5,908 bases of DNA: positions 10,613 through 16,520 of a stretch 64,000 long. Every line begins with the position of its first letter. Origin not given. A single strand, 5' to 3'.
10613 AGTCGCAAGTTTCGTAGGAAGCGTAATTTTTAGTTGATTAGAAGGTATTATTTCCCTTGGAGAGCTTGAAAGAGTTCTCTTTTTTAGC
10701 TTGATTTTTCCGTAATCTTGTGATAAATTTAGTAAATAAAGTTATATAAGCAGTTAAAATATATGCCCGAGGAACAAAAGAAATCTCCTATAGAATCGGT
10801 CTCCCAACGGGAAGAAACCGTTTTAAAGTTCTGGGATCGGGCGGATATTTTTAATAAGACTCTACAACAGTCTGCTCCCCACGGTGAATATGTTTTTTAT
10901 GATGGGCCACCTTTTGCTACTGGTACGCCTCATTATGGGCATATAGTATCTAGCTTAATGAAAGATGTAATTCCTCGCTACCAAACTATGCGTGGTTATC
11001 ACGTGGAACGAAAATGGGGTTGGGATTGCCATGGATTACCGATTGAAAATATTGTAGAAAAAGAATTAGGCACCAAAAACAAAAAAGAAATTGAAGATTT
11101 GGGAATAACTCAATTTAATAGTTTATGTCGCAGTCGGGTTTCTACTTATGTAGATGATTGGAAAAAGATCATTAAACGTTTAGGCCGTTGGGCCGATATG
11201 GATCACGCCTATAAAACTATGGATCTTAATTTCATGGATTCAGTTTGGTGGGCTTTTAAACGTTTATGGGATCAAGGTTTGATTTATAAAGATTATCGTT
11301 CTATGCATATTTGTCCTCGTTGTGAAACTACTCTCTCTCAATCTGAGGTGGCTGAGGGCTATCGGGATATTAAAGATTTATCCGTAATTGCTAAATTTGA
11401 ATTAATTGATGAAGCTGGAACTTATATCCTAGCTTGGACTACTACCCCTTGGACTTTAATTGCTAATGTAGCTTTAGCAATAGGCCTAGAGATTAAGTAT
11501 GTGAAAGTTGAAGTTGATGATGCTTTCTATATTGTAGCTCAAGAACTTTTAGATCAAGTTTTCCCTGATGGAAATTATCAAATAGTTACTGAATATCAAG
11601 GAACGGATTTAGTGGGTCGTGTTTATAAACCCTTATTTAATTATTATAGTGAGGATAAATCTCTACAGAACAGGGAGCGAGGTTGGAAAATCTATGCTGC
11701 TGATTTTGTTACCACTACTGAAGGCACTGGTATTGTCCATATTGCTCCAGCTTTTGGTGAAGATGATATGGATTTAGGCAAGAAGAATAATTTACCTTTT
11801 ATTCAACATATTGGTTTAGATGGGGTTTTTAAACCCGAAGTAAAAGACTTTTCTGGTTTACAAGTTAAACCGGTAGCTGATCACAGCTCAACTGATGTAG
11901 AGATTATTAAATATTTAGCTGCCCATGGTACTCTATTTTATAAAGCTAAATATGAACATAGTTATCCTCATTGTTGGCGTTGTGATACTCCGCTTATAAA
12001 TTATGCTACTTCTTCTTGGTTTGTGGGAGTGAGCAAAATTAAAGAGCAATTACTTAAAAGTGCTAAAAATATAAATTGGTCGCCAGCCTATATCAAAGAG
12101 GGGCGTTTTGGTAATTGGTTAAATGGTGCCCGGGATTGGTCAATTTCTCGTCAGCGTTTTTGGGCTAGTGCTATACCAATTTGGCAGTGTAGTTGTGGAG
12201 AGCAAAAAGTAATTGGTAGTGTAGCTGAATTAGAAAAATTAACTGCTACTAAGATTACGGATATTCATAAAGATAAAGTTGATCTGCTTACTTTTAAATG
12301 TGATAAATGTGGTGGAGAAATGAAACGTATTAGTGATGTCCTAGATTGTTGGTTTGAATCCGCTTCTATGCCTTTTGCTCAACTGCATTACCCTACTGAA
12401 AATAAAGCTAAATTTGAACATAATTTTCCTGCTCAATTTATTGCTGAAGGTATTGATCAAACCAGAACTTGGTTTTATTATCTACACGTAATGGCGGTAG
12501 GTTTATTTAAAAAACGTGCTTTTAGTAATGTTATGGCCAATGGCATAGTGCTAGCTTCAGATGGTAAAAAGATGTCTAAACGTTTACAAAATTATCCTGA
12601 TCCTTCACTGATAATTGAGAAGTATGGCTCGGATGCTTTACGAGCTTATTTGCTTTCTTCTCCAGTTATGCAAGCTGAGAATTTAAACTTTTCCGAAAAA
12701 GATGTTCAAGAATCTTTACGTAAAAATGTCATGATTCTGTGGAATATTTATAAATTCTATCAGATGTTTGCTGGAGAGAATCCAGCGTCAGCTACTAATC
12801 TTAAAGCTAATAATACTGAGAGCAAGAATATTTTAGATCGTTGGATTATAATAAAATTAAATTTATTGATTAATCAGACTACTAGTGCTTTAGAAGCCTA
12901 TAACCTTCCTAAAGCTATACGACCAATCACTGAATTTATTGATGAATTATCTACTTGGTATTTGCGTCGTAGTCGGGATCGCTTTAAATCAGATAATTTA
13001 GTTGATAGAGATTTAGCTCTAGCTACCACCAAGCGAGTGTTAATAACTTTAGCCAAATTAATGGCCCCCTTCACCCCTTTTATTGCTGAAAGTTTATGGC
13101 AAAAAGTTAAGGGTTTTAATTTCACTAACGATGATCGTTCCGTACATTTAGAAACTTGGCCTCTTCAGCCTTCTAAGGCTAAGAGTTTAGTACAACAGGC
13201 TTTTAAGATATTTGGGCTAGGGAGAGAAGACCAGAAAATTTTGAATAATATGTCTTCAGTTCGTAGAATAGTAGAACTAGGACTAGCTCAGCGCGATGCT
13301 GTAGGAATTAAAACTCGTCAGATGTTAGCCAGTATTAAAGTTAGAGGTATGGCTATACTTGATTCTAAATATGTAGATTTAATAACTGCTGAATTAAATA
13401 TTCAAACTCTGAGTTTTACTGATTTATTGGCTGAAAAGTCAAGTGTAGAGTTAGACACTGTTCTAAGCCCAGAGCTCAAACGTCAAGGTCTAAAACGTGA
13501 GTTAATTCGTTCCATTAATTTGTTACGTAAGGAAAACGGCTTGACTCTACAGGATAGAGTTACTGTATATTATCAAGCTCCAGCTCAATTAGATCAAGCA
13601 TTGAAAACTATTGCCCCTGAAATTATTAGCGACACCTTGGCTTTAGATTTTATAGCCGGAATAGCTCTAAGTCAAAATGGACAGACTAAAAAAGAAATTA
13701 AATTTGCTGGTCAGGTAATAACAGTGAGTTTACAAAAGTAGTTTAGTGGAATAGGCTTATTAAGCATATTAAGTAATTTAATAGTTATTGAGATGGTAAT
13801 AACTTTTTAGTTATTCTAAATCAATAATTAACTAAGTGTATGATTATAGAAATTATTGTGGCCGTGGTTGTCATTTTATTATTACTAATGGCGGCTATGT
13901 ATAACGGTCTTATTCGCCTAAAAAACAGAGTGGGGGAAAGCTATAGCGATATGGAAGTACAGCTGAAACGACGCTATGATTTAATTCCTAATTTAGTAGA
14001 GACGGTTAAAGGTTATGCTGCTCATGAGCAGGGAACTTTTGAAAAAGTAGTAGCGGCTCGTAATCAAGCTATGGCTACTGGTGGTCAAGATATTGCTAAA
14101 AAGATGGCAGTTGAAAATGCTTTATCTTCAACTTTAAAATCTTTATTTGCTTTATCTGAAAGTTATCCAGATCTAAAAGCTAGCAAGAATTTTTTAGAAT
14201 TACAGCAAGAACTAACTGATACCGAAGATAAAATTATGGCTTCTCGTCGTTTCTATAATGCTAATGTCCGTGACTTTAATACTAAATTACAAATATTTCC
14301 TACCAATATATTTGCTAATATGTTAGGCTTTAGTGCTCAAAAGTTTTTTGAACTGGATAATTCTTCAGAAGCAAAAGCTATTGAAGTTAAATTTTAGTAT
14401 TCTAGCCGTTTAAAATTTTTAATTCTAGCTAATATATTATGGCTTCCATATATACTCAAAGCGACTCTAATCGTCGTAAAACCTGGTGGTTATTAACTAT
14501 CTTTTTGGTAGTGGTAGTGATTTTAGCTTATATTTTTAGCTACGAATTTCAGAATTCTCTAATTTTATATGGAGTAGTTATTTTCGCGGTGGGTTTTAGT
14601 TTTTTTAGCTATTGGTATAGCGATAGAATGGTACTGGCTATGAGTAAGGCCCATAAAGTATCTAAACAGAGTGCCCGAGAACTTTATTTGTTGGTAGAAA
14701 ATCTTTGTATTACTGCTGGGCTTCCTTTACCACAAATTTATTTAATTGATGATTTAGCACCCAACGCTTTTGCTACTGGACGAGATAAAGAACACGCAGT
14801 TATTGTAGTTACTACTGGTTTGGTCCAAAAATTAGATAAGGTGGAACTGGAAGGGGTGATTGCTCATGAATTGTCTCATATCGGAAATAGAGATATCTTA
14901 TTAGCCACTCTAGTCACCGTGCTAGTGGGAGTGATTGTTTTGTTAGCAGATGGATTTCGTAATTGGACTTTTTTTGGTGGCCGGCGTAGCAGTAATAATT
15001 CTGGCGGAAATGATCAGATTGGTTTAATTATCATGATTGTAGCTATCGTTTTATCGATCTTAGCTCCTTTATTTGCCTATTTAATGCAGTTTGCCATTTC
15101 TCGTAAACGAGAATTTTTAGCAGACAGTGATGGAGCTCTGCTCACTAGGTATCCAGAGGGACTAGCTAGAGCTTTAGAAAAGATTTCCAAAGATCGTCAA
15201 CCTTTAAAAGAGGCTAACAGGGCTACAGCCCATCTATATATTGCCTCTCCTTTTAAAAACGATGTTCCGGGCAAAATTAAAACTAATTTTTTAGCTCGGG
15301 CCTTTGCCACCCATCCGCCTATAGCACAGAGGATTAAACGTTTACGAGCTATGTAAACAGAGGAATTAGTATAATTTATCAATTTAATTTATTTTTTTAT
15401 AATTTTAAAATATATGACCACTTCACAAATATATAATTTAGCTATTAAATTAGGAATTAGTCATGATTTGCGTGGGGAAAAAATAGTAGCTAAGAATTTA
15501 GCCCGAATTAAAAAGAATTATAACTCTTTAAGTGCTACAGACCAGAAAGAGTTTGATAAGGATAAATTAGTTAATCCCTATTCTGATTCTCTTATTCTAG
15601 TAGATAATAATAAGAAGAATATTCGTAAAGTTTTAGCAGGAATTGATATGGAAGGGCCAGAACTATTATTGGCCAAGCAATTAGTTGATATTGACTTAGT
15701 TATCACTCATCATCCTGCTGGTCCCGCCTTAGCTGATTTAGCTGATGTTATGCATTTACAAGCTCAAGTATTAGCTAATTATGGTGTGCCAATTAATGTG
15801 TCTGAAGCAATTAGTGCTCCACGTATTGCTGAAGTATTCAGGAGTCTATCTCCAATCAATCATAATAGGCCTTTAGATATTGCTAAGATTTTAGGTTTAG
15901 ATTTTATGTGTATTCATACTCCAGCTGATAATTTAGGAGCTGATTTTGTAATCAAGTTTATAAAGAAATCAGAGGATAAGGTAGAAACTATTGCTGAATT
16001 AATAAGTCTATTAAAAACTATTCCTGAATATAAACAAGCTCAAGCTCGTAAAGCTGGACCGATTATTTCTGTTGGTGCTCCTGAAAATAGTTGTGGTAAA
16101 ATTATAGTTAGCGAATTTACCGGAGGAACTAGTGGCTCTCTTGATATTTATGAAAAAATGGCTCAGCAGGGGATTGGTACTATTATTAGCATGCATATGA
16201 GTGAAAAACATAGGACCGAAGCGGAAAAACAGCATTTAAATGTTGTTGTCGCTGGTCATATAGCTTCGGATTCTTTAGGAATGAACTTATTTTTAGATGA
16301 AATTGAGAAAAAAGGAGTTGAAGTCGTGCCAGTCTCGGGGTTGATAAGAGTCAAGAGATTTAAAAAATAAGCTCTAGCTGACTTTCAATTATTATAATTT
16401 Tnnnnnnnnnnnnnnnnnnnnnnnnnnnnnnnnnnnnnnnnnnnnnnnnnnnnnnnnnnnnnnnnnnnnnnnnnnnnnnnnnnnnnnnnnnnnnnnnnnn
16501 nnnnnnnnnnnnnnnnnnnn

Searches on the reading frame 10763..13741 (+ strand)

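Call 45: search_protein_families(library=pfam, proteins=[window:10763-13741:+], max_evalue=0.00001)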
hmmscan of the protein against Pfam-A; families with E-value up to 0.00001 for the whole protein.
window:10763-13741:+ (992 aa): 4 families
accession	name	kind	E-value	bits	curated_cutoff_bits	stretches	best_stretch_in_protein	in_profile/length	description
PF00133.28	tRNA-synt_1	-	1.3e-137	459.4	22.7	1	20-641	2-413/414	tRNA synthetases class I (I, L, M and V)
PF08264.19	Anticodon_1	-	1.1e-28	100.5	25.1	1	692-852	1-141/148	Anticodon-binding domain of tRNA ligase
PF09334.17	tRNA-synt_1g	-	4.1e-18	65.8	20.1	1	50-196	8-135/391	tRNA synthetases class I (M)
PF19302.4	DUF5915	-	9.4e-17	61.6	27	1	872-992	76-194/195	Domain of unknown function (DUF5915)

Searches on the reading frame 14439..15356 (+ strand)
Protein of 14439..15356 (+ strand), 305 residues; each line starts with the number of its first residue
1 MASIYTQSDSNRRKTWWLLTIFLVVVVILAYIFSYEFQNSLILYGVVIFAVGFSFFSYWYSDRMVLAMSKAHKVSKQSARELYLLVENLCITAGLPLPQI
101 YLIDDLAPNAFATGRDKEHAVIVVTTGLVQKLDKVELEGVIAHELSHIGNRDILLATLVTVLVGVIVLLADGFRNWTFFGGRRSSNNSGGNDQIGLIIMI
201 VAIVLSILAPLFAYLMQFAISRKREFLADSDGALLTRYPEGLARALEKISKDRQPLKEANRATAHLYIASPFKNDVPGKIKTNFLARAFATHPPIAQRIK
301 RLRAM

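Call 45: search_protein_families(library=pfam, proteins=[window:14439-15356:+], max_evalue=0.00001)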
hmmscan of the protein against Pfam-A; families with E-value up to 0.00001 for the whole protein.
window:14439-15356:+ (305 aa): 1 family
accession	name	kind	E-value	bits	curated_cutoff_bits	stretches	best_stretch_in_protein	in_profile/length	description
PF01435.24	Peptidase_M48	-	2e-30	106.5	20.3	1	78-304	3-184/186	Peptidase family M48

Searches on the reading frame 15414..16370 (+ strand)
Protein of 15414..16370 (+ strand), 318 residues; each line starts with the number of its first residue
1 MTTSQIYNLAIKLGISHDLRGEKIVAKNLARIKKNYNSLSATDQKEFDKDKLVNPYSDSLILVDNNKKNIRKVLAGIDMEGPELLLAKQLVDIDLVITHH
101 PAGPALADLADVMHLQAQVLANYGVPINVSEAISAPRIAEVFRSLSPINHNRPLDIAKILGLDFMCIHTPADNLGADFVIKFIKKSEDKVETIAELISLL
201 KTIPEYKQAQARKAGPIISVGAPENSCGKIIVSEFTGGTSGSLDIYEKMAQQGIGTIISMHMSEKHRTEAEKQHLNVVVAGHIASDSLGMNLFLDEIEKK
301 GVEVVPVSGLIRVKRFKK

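Call 45: search_protein_families(library=pfam, proteins=[window:15414-16370:+], max_evalue=0.00001)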
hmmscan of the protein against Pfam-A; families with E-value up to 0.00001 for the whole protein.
window:15414-16370:+ (318 aa): 1 family
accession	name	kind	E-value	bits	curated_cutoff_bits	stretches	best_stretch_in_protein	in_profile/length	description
PF01784.24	DUF34_NIF3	-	9.1e-08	32.5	23.4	0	240-304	179-247/256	Duf34/NIF3 (NGG1p interacting factor 3)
